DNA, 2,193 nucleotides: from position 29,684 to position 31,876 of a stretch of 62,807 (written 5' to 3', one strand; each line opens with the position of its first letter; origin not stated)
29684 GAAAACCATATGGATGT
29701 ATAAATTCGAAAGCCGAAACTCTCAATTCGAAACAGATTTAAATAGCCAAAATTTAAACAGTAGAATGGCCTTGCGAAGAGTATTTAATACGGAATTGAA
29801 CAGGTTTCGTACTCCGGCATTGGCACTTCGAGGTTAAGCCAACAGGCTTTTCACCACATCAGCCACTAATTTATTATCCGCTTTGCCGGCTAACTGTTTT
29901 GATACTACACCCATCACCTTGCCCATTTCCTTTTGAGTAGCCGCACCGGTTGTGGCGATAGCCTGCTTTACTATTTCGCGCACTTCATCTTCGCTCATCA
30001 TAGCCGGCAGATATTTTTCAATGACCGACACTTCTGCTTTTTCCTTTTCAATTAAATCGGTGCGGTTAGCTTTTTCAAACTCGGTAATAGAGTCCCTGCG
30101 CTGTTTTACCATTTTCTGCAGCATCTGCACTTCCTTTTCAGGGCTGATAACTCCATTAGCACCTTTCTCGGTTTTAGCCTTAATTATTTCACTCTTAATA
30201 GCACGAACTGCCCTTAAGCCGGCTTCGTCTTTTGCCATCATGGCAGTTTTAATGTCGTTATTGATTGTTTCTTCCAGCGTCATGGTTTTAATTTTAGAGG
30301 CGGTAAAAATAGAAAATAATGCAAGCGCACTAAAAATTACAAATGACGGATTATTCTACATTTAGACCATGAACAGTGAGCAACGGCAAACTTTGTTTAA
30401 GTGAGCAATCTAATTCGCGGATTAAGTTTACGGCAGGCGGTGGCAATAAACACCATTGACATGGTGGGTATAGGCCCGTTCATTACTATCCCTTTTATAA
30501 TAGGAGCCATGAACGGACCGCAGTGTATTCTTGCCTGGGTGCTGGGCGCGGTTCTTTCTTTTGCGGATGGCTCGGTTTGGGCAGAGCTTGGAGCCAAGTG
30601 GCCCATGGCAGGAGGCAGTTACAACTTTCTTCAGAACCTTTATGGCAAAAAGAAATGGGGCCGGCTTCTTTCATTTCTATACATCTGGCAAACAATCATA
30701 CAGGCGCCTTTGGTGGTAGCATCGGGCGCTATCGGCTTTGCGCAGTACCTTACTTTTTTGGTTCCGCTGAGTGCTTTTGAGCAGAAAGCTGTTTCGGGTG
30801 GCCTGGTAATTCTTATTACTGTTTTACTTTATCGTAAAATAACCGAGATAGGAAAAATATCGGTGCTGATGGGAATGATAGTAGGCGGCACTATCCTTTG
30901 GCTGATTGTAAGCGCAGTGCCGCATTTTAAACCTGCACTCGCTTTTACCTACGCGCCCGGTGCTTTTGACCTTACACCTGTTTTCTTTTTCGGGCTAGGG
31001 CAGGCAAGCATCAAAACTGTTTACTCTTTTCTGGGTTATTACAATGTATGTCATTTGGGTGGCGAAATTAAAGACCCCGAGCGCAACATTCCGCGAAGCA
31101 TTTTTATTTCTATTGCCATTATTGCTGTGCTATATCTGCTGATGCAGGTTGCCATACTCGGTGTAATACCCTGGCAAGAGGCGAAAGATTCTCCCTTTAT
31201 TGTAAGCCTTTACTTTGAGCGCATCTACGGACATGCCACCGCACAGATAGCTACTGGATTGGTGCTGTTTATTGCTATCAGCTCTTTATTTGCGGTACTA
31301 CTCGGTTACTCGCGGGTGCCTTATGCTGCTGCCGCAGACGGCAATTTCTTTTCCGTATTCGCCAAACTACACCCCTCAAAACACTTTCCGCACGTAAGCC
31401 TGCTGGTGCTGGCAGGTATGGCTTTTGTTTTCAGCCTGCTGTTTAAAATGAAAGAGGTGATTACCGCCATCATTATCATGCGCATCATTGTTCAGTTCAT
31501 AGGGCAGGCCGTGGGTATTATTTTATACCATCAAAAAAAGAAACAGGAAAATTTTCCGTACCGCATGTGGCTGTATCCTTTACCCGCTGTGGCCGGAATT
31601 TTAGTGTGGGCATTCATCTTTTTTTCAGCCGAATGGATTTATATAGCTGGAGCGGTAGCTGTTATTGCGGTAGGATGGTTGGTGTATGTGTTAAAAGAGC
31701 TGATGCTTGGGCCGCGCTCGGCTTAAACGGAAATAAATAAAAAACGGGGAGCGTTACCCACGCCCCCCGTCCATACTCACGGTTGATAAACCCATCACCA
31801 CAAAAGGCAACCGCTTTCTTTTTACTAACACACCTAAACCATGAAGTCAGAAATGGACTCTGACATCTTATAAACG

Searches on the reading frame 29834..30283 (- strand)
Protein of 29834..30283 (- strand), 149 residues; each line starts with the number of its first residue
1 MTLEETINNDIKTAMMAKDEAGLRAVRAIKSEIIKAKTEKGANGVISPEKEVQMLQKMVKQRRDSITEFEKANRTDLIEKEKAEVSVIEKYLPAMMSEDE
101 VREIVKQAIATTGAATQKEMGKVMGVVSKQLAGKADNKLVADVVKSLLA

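Call 15: find_encoding_contigs(protein=window:29834-30283:-, flank=10000, max_places=10)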
Protein window:29834-30283:- (149 aa): no gene with exactly this product is on record in the collection.

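Call 16: search_protein_families(library=pfam, proteins=[window:29834-30283:-], max_evalue=0.01)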
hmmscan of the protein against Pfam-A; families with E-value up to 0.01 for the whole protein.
window:29834-30283:- (149 aa): 2 families
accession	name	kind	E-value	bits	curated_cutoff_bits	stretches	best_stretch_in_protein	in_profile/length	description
PF09424.15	YqeY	-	2.5e-45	154.5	27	1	5-148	2-143/143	Yqey-like protein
PF02637.23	GatB_Yqey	-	0.0011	19.3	27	1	55-148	48-148/148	GatB domain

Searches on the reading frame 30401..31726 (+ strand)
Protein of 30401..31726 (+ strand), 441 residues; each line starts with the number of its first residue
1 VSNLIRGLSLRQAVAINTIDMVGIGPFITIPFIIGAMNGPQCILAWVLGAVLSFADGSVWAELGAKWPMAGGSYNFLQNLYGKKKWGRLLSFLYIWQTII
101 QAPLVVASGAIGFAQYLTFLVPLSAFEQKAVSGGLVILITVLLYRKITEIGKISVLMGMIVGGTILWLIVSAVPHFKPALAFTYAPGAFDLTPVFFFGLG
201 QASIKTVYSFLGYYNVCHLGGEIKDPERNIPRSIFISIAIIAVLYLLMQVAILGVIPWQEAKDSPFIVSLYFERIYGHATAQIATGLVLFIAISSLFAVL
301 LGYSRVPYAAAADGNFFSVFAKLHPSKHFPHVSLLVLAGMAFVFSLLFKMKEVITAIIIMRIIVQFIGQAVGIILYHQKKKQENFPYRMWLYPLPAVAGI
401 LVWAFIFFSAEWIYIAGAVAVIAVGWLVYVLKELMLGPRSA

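Call 13: find_encoding_contigs(protein=window:30401-31726:+, flank=10000, max_places=10)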
Protein window:30401-31726:+ (441 aa): no gene with exactly this product is on record in the collection.

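Call 16: search_protein_families(library=pfam, proteins=[window:30401-31726:+], max_evalue=0.01)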
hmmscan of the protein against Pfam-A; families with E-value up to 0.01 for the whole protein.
window:30401-31726:+ (441 aa): 3 families
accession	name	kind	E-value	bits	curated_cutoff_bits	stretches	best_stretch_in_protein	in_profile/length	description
PF13520.12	AA_permease_2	-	3.4e-38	132.1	27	1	8-415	1-408/427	Amino acid permease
PF00324.27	AA_permease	-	5.5e-25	88.4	24.6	1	20-417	9-427/470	Amino acid permease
PF19865.4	DUF6338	-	0.0097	15.9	26.5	1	221-304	31-105/205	Family of unknown function (DUF6338)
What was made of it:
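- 30401..31726 (+): Convergent amino-acid permease gene (APC family). It is the only neighbour shared by all three genomes that carry the RNA. Pfam AA_permease_2, E 3.4e-38 (call 16).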

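Call 17: find_homologous_proteins(query=window:30401-31726:+, max_evalue=1e-50)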
Query window:30401-31726:+ (441 aa): 8000 proteins with E <= 1e-50 among 8000 candidates; the best 120 are listed.
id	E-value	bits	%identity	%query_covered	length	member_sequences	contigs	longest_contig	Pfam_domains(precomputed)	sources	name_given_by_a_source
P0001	1.8e-282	955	100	100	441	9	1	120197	PF13520.13,PF00324.28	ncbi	ncbi:MAG: amino acid permease [Bacteroidota bacterium]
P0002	2.4e-248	843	94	94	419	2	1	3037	PF13520.13,PF00324.28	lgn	-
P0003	1.8e-245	833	86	98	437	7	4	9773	PF13520.13,PF00324.28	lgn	-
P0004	1.0e-244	831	88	98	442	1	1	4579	PF13520.13,PF00324.28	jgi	jgi:fructoselysine transporter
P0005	1.3e-244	830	88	98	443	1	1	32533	PF13520.13,PF00324.28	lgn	-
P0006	4.2e-244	829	86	98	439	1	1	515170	PF13520.13,PF00324.28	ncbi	-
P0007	1.4e-243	827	86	98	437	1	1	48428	PF13520.13,PF00324.28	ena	-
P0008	2.5e-243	826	86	98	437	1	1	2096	PF13520.13,PF00324.28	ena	-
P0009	6.0e-243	825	86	98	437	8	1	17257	PF13520.13,PF00324.28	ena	-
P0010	1.3e-242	824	85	98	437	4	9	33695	PF13520.13,PF00324.28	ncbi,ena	-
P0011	2.3e-242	823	86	98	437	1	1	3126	PF13520.13,PF00324.28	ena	-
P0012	1.4e-241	820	86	98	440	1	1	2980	PF13520.13,PF00324.28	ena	-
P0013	2.9e-239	813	84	98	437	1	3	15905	PF13520.13,PF00324.28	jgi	-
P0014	3.9e-239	812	84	98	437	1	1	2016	PF13520.13,PF00324.28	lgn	-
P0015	4.8e-239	812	86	98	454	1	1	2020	PF13520.13,PF00324.28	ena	-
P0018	2.2e-238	810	85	98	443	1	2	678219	PF13520.13,PF00324.28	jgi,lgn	jgi:fructoselysine transporter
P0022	7.2e-237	805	85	98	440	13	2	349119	PF13520.13,PF00324.28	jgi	jgi:amino acid transporter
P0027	4.6e-235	799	87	94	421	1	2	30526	PF13520.13,PF00324.28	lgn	-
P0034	1.4e-228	777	85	94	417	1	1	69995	PF13520.13,PF00324.28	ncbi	-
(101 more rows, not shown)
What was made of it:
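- Tried and rejected: Homologues were reached instead through permease relatives (call 17).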

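Call 18: find_encoding_contigs(protein=P0001, flank=10000, max_places=5)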
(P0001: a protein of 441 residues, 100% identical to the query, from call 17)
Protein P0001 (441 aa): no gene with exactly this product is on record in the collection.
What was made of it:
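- Tried and rejected: These failed (calls 13, 15, 18).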

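Call 19: find_encoding_contigs(protein=P0005, flank=10000, max_places=5)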
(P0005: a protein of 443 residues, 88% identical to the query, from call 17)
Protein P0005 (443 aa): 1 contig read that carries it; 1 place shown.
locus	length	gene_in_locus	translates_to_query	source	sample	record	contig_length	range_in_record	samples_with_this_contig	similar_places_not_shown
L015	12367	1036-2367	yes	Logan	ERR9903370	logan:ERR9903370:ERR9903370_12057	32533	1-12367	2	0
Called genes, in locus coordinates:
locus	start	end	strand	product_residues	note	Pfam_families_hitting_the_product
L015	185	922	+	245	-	PF00351:Biopterin_H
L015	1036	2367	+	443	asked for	PF00324:AA_permease, PF13520:AA_permease_2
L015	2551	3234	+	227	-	PF03167:UDG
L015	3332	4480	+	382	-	-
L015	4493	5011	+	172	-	-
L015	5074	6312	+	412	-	PF00083:Sugar_tr, PF07690:MFS_1, PF12832:MFS_1_like, PF07690:MFS_1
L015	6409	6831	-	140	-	-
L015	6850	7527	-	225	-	PF05099:TerB, PF00226:DnaJ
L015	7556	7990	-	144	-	PF01878:EVE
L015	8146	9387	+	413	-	PF16491:Peptidase_M48_N, PF01435:Peptidase_M48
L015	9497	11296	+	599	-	PF02771:Acyl-CoA_dh_N, PF02770:Acyl-CoA_dh_M, PF00441:Acyl-CoA_dh_1, PF08028:Acyl-CoA_dh_2, PF22924:ACOX_C_alpha1, PF21263:Acyl-CoA-dh_C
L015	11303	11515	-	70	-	-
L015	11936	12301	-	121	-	PF00403:HMA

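Call 20: find_encoding_contigs(protein=P0006, flank=10000, max_places=5)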
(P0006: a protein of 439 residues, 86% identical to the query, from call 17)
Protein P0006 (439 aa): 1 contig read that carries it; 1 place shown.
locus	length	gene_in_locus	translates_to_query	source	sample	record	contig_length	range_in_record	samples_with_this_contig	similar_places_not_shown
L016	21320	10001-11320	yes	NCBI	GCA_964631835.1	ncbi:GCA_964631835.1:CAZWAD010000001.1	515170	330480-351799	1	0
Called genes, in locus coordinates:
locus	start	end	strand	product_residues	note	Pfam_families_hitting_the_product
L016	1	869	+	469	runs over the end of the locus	PF00361:Proton_antipo_M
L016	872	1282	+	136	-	-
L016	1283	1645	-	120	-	-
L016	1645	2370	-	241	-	PF00795:CN_hydrolase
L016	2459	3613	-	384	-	PF00155:Aminotran_1_2, PF01053:Cys_Met_Meta_PP (weak), PF01041:DegT_DnrJ_EryC1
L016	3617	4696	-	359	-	PF00483:NTP_transferase, PF12804:NTP_transf_3 (faint), PF22640:ManC_GMP_beta-helix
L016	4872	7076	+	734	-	PF00270:DEAD, PF04851:ResIII (weak), PF00271:Helicase_C, PF16124:RecQ_Zn_bind, PF09382:RQC, PF00570:HRDC, PF21220:RecQ-1-like_HTH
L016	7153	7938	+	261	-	PF02616:SMC_ScpA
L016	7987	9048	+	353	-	PF03706:LPG_synthase_TM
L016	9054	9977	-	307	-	PF02585:PIG-L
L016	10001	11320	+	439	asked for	PF13520:AA_permease_2, PF00324:AA_permease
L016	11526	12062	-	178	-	PF07366:SnoaL, PF12680:SnoaL_2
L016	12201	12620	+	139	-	-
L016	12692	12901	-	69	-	-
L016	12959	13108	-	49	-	PF18919:DUF5670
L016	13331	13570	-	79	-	-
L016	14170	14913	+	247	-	PF00515:TPR_1 (faint), PF07719:TPR_2 (faint), PF13181:TPR_8 (faint), PF13424:TPR_12 (faint), PF13428:TPR_14 (faint), PF13174:TPR_6 (faint), PF13414:TPR_11 (faint)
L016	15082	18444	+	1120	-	PF17757:UvrB_inter, PF02559:CarD_TRCF_RID, PF00270:DEAD, PF04851:ResIII (weak), PF00271:Helicase_C, PF03461:TRCF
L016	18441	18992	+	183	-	PF13563:2_5_RNA_ligase2, PF02834:LigT_PEase (weak)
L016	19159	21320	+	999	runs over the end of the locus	PF13620:CarboxypepD_reg, PF13715:CarbopepD_reg_2, PF07715:Plug, PF00593:TonB_dep_Rec_b-barrel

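Call 24: find_encoding_contigs(protein=P0010, flank=6000, max_places=10)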
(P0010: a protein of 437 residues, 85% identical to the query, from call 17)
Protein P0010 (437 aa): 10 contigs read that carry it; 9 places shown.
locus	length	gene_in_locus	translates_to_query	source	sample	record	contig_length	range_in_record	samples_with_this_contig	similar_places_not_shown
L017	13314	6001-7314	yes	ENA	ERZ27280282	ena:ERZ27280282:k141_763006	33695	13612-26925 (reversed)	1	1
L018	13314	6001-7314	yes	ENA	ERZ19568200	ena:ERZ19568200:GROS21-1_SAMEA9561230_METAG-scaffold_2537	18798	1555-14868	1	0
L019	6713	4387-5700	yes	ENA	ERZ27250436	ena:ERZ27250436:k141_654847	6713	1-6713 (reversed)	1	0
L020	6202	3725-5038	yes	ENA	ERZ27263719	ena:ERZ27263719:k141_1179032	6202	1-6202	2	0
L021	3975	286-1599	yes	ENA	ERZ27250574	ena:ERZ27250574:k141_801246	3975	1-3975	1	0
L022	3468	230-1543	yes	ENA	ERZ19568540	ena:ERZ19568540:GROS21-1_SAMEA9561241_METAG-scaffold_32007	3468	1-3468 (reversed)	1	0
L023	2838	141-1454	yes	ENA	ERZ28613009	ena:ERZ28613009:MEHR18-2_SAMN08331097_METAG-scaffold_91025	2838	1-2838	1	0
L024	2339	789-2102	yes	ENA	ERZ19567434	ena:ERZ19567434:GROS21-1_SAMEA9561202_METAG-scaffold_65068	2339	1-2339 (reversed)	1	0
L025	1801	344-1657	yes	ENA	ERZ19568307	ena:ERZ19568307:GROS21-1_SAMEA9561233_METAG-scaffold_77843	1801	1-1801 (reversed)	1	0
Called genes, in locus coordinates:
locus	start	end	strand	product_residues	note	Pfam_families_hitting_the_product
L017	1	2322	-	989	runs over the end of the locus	PF00933:Glyco_hydro_3, PF01915:Glyco_hydro_3_C (weak), PF00144:Beta-lactamase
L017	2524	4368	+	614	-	PF02518:HATPase_c (weak), PF13589:HATPase_c_3, PF01119:DNA_mis_repair, PF08676:MutL_C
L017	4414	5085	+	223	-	PF08551:DUF1751, PF01694:Rhomboid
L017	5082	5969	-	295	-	PF02585:PIG-L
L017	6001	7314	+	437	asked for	PF00324:AA_permease, PF13520:AA_permease_2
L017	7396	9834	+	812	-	PF00696:AA_kinase, PF13840:ACT_7 (weak), PF22468:ACT_9, PF01842:ACT (weak), PF13840:ACT_7, PF22468:ACT_9, PF03447:NAD_binding_3, PF00742:Homoserine_dh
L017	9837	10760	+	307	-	PF00288:GHMP_kinases_N, PF08544:GHMP_kinases_C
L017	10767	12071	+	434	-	PF14821:Thr_synth_N, PF00291:PALP, PF24857:THR4_C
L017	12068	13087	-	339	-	PF01594:AI-2E_transport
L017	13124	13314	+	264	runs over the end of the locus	PF03629:SASA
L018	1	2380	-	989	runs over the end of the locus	PF00933:Glyco_hydro_3, PF01915:Glyco_hydro_3_C (weak), PF00144:Beta-lactamase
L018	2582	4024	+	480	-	-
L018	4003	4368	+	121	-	PF08676:MutL_C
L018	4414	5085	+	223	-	PF08551:DUF1751, PF01694:Rhomboid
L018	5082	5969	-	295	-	PF02585:PIG-L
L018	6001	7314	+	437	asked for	PF00324:AA_permease, PF13520:AA_permease_2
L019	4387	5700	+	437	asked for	PF00324:AA_permease, PF13520:AA_permease_2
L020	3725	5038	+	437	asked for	PF00324:AA_permease, PF13520:AA_permease_2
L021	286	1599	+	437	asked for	PF00324:AA_permease, PF13520:AA_permease_2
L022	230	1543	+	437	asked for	PF00324:AA_permease, PF13520:AA_permease_2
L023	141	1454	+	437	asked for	PF00324:AA_permease, PF13520:AA_permease_2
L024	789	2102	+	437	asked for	PF00324:AA_permease, PF13520:AA_permease_2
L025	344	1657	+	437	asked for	PF00324:AA_permease, PF13520:AA_permease_2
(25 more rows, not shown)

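Call 25: find_encoding_contigs(protein=P0018, flank=6000, max_places=5)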
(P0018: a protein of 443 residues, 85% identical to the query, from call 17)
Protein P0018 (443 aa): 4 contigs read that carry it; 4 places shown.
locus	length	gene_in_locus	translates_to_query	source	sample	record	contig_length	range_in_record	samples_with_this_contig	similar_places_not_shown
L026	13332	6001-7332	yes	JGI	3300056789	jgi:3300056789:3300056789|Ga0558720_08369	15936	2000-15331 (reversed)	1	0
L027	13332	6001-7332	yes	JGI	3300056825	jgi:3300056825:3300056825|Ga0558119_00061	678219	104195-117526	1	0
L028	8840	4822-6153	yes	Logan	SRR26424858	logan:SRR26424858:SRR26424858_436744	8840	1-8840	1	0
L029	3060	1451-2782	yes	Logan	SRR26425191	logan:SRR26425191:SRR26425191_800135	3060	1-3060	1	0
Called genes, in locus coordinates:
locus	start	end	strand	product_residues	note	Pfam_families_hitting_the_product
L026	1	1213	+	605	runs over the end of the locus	?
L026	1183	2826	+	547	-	PF13884:Peptidase_S74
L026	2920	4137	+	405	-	PF01053:Cys_Met_Meta_PP, PF00155:Aminotran_1_2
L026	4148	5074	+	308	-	PF01112:Asparaginase_2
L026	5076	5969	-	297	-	PF02585:PIG-L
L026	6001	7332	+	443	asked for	PF00324:AA_permease, PF13520:AA_permease_2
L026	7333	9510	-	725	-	-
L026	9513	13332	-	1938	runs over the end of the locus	?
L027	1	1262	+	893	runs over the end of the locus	-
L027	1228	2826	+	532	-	PF13884:Peptidase_S74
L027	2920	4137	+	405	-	PF01053:Cys_Met_Meta_PP, PF00155:Aminotran_1_2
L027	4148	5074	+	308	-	PF01112:Asparaginase_2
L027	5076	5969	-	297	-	PF02585:PIG-L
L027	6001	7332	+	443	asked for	PF00324:AA_permease, PF13520:AA_permease_2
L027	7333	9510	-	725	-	-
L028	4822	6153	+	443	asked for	PF00324:AA_permease, PF13520:AA_permease_2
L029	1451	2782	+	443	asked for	PF00324:AA_permease, PF13520:AA_permease_2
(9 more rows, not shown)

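Call 26: find_encoding_contigs(protein=P0007, flank=6000, max_places=5)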
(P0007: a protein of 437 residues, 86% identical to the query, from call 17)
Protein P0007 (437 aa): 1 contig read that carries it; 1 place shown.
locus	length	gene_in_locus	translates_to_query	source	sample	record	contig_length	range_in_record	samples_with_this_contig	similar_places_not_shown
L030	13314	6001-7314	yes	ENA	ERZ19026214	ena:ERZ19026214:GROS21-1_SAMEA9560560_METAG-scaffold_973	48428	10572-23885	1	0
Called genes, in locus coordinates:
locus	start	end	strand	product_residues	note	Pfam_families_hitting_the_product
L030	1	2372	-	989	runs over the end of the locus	PF00933:Glyco_hydro_3, PF00144:Beta-lactamase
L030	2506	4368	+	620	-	PF02518:HATPase_c (weak), PF13589:HATPase_c_3, PF01119:DNA_mis_repair, PF08676:MutL_C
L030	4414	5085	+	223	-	PF08551:DUF1751, PF01694:Rhomboid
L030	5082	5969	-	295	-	PF02585:PIG-L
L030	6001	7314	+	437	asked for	PF00324:AA_permease, PF13520:AA_permease_2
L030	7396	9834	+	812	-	PF00696:AA_kinase, PF22468:ACT_9, PF01842:ACT, PF13840:ACT_7, PF22468:ACT_9, PF03447:NAD_binding_3, PF00742:Homoserine_dh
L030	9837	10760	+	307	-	PF00288:GHMP_kinases_N, PF08544:GHMP_kinases_C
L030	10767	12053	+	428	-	PF14821:Thr_synth_N, PF00291:PALP, PF24857:THR4_C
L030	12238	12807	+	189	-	PF02698:DUF218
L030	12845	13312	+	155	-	-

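Call 27: find_encoding_contigs(protein=P0022, flank=6000, max_places=5)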
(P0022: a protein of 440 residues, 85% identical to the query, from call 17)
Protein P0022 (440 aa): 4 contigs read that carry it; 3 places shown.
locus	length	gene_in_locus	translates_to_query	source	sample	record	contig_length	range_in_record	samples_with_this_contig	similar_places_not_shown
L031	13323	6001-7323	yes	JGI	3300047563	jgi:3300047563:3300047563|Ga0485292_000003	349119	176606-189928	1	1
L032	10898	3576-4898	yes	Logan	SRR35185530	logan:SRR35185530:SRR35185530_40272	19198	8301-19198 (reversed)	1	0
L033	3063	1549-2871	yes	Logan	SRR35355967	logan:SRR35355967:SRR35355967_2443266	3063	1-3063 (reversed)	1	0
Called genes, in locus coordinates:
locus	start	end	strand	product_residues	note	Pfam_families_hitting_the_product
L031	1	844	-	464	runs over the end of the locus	PF13428:TPR_14 (faint), PF13432:TPR_16 (faint), PF14559:TPR_19 (faint)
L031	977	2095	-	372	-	PF00712:DNA_pol3_beta, PF02767:DNA_pol3_beta_2, PF02768:DNA_pol3_beta_3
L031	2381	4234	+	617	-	PF02518:HATPase_c (weak), PF13589:HATPase_c_3, PF01119:DNA_mis_repair, PF08676:MutL_C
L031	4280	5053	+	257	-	PF01694:Rhomboid, PF08551:DUF1751 (weak)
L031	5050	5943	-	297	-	PF02585:PIG-L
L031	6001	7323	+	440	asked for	PF00324:AA_permease, PF13520:AA_permease_2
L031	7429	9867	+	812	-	PF00696:AA_kinase, PF22468:ACT_9, PF01842:ACT (weak), PF13840:ACT_7, PF22468:ACT_9, PF03447:NAD_binding_3, PF00742:Homoserine_dh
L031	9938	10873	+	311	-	PF00288:GHMP_kinases_N, PF08544:GHMP_kinases_C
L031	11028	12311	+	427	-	PF14821:Thr_synth_N, PF00291:PALP, PF24857:THR4_C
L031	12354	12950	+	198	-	-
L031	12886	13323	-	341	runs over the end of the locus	PF01594:AI-2E_transport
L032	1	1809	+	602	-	?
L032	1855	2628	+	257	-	PF01694:Rhomboid, PF08551:DUF1751 (weak)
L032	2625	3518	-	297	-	PF02585:PIG-L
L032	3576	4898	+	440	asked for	PF00324:AA_permease, PF13520:AA_permease_2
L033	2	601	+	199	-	?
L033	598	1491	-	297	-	PF02585:PIG-L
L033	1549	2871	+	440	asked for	PF00324:AA_permease, PF13520:AA_permease_2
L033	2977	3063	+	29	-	?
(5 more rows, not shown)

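Call 33: find_encoding_contigs(protein=P0002, flank=10000, max_places=10)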
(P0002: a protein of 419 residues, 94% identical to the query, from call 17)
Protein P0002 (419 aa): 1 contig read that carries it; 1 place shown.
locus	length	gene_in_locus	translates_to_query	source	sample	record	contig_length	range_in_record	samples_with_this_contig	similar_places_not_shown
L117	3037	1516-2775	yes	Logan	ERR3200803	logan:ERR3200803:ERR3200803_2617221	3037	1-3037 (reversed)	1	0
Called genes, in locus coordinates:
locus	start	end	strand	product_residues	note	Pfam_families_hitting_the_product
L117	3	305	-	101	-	?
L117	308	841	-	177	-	PF02674:Colicin_V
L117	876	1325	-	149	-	PF09424:YqeY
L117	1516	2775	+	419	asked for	PF00324:AA_permease, PF13520:AA_permease_2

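Call 38: find_encoding_contigs(protein=P0027, flank=10000, max_places=10)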
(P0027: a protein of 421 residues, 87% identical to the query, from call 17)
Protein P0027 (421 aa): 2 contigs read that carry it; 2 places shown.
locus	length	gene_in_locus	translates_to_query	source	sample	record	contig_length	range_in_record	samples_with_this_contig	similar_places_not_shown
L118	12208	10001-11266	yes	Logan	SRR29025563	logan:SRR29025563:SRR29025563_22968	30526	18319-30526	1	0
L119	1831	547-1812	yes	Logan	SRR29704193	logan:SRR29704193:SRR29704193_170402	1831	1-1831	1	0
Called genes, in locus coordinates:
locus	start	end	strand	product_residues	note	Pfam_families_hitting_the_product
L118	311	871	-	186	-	PF02075:RuvC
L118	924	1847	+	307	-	-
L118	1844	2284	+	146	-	PF00383:dCMP_cyt_deam_1, PF14437:MafB19-deam, PF14439:Bd3614-deam (weak)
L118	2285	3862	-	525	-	PF28494:GlyRS_ins_1, PF00587:tRNA-synt_2b, PF03129:HGTP_anticodon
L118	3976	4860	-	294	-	-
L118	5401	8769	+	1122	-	PF08471:Ribonuc_red_2_N, PF02867:Ribonuc_red_lgC, PF12637:TSCPD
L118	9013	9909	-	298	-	PF02585:PIG-L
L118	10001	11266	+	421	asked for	PF00324:AA_permease, PF13520:AA_permease_2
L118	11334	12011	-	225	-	PF14344:DUF4397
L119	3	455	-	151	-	?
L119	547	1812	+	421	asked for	PF00324:AA_permease, PF13520:AA_permease_2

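Call 39: find_encoding_contigs(protein=P0034, flank=10000, max_places=10)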
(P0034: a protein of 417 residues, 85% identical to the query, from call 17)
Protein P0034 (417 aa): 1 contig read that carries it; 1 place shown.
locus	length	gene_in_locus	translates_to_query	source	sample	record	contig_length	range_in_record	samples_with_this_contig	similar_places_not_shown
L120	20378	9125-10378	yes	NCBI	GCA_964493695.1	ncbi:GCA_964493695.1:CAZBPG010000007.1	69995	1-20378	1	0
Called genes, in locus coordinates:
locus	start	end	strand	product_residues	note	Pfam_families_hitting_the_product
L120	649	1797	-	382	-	PF13439:Glyco_transf_4, PF13477:Glyco_trans_4_2, PF13579:Glyco_trans_4_4, PF00534:Glycos_transf_1, PF13692:Glyco_trans_1_4, PF20706:GT4-conflict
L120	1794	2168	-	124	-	PF01934:HepT-like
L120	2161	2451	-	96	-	PF01909:NTP_transf_2, PF18765:Polbeta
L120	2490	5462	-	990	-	PF00933:Glyco_hydro_3, PF00144:Beta-lactamase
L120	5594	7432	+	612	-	PF02518:HATPase_c (weak), PF13589:HATPase_c_3, PF01119:DNA_mis_repair, PF08676:MutL_C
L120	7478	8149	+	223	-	PF08551:DUF1751 (weak), PF01694:Rhomboid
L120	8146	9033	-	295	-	PF02585:PIG-L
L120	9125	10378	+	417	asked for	PF00324:AA_permease, PF13520:AA_permease_2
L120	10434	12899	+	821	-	PF00696:AA_kinase, PF22468:ACT_9, PF01842:ACT (weak), PF13840:ACT_7, PF22468:ACT_9, PF03447:NAD_binding_3, PF00742:Homoserine_dh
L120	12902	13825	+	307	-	PF00288:GHMP_kinases_N, PF08544:GHMP_kinases_C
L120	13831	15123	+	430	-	PF14821:Thr_synth_N, PF00291:PALP, PF24857:THR4_C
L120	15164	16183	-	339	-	PF01594:AI-2E_transport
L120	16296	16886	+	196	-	PF02698:DUF218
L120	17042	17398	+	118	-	-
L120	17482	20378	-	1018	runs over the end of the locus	PF22352:K319L-like_PKD (weak), PF00801:PKD, PF18911:PKD_4, PF13573:SprB, PF24595:DUF7619, PF18962:Por_Secre_tail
